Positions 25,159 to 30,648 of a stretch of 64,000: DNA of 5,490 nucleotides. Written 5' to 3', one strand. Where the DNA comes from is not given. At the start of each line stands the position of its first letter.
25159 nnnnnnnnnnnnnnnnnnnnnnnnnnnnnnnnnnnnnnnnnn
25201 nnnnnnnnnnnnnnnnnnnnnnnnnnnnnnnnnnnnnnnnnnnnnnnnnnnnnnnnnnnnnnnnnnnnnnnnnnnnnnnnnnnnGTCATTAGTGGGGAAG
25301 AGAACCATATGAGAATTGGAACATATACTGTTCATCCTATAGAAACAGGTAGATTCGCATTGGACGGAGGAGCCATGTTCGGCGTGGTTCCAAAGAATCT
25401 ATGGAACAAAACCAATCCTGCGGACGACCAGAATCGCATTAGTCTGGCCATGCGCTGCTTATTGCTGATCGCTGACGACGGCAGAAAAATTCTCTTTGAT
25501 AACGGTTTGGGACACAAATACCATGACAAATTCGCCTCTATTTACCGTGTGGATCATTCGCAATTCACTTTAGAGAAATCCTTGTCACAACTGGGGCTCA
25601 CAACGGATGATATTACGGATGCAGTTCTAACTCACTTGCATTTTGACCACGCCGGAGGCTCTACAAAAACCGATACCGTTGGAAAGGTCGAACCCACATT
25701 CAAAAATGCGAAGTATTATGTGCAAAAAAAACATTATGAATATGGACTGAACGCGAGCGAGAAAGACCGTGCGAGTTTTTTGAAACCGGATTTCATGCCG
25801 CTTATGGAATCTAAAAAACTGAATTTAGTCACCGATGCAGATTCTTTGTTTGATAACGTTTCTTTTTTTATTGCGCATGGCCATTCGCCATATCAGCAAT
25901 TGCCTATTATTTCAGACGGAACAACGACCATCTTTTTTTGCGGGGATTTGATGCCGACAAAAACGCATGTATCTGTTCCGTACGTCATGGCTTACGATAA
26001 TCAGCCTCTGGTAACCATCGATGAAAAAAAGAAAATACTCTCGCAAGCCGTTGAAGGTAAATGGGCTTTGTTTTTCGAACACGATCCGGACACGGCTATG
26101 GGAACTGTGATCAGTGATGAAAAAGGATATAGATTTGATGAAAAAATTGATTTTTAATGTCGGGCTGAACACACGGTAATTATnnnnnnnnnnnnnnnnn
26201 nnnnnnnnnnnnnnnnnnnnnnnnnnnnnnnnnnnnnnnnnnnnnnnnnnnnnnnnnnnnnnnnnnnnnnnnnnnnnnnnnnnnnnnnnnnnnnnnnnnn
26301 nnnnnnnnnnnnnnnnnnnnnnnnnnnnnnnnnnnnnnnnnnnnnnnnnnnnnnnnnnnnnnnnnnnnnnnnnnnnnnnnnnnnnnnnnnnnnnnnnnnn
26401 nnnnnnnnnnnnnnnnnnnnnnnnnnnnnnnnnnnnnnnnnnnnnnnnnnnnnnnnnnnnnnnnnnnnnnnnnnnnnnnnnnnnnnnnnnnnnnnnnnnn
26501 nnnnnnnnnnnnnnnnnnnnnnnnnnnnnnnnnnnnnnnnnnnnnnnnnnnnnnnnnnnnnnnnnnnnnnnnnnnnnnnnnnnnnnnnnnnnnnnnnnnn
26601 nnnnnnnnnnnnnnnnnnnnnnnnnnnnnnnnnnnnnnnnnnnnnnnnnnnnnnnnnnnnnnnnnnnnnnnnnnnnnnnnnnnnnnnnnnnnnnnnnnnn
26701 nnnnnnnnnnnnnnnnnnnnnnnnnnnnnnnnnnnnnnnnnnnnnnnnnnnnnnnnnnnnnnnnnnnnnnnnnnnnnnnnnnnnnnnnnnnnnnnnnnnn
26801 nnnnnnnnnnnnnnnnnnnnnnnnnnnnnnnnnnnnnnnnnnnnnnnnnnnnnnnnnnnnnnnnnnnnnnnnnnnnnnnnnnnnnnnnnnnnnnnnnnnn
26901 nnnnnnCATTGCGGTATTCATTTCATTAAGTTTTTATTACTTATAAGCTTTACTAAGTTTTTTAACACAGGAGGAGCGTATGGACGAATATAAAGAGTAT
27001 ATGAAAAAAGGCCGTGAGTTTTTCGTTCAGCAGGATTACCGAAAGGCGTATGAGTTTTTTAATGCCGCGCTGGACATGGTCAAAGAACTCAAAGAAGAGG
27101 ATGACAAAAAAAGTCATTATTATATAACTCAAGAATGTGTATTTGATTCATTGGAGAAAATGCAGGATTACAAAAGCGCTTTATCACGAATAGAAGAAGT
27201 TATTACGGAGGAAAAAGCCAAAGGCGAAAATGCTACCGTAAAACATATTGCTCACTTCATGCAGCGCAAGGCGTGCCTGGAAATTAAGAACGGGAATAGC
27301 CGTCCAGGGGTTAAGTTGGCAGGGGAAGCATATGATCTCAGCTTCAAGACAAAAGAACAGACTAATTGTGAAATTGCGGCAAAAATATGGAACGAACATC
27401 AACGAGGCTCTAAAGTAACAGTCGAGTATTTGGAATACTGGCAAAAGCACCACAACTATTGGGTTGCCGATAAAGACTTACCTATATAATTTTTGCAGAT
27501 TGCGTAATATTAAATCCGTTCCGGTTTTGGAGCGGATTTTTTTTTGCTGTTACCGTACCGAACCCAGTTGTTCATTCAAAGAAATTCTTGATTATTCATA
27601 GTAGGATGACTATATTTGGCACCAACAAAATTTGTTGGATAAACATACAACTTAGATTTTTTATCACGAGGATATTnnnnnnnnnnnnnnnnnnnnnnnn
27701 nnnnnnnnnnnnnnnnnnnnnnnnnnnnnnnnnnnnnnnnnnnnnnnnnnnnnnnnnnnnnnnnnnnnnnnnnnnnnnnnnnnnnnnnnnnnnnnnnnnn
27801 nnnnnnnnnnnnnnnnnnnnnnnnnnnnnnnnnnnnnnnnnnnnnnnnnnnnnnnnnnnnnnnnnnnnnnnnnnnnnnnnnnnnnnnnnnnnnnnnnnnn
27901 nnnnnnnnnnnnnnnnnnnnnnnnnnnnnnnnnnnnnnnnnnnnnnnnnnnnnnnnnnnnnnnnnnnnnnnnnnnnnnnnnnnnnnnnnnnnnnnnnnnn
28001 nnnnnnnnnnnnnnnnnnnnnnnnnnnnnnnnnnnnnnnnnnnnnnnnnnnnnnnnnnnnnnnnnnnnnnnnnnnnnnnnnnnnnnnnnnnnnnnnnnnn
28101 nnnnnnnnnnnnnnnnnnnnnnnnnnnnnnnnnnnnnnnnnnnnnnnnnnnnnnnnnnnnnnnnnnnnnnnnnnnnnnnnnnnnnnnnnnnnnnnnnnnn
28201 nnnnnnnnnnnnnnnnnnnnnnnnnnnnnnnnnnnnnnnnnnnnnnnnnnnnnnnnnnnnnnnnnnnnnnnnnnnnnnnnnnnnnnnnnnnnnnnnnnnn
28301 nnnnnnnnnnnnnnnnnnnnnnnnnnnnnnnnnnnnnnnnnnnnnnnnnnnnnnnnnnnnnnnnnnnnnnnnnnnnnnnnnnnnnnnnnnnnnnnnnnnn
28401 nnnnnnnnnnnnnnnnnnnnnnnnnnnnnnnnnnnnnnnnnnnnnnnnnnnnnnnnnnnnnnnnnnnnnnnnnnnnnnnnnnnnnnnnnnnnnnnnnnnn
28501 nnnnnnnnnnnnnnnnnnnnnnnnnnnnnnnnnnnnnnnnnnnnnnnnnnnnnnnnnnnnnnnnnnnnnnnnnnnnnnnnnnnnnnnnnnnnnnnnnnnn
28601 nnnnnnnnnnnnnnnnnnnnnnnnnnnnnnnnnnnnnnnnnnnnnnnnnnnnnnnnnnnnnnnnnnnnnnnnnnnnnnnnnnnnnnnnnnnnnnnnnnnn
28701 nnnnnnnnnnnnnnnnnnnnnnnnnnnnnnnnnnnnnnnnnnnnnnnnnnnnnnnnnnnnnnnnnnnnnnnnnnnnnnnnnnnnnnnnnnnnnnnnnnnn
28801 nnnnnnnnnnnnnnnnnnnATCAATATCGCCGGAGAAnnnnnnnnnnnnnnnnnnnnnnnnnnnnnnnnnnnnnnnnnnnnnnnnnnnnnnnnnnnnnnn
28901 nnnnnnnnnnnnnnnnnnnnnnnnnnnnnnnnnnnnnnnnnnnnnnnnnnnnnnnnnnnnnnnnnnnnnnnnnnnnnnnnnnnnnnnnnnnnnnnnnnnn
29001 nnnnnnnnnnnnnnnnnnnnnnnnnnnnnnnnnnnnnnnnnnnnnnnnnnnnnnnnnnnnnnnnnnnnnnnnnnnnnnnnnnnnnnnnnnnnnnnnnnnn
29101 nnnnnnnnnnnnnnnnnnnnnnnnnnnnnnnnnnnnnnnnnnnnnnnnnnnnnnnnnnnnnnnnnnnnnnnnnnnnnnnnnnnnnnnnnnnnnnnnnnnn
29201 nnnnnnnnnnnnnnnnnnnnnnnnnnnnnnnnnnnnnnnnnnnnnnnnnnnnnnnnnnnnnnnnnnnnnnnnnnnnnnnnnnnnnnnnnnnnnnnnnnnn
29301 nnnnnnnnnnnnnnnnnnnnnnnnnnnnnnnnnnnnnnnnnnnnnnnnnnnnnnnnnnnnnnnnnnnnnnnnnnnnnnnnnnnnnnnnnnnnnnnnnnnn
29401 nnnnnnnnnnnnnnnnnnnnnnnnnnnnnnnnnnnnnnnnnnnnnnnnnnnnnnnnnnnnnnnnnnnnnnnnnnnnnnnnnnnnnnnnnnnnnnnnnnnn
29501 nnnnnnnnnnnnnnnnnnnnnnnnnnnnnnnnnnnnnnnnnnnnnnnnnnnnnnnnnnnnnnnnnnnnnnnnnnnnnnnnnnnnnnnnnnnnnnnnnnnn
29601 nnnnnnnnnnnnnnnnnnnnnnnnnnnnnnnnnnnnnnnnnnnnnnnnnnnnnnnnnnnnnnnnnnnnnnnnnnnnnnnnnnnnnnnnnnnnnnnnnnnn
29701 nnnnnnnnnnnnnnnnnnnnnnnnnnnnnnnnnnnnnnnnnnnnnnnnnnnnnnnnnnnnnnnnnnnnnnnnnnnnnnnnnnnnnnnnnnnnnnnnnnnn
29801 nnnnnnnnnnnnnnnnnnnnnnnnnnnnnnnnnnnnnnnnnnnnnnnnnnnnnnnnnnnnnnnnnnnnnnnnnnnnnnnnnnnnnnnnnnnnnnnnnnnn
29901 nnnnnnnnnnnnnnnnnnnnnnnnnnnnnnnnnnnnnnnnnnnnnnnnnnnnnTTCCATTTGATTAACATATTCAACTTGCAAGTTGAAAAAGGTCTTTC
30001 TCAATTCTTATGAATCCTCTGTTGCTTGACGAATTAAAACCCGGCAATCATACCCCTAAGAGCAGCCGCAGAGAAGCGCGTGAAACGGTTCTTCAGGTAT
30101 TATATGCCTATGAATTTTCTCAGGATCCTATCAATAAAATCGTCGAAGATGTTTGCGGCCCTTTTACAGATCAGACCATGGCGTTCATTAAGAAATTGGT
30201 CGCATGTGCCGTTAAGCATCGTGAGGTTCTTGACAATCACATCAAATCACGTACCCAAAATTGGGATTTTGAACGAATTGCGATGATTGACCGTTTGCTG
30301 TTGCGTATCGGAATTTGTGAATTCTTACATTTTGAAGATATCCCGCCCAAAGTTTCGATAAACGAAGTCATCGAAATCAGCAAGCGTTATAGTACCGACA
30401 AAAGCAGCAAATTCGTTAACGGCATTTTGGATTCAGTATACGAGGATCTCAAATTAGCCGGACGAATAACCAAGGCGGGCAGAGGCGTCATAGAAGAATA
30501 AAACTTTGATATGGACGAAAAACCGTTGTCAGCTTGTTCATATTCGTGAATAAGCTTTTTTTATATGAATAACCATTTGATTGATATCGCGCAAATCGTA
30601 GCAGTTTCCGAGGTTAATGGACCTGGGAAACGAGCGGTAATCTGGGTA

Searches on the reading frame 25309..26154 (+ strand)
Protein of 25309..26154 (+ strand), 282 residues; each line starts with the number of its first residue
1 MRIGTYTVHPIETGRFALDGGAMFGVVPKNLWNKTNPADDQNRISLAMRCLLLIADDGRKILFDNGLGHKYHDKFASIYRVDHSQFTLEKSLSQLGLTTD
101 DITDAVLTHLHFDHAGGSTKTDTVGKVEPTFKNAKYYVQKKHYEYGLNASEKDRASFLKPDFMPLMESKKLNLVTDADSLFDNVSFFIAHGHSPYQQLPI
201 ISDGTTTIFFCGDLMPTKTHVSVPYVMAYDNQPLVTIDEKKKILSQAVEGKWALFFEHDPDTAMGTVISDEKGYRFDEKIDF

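Call 38: search_protein_families(library=pfam, proteins=[window:25309-26154:+], max_evalue=0.00001)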
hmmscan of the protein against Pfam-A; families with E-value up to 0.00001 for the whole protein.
window:25309-26154:+ (282 aa): 1 family
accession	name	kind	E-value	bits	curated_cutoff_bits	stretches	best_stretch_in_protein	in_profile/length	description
PF00753.33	Lactamase_B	-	6.4e-15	56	22.7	1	53-225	10-161/196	Metallo-beta-lactamase superfamily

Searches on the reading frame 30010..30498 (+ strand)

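Call 15: search_protein_families(library=pfam, proteins=[window:30010-30498:+], max_evalue=0.001)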
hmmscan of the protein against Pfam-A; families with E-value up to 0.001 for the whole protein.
window:30010-30498:+ (163 aa): 1 family
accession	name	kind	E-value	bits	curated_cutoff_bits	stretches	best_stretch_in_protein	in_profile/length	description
PF01029.23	NusB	-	8.4e-33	114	23.1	1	21-144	1-132/133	NusB family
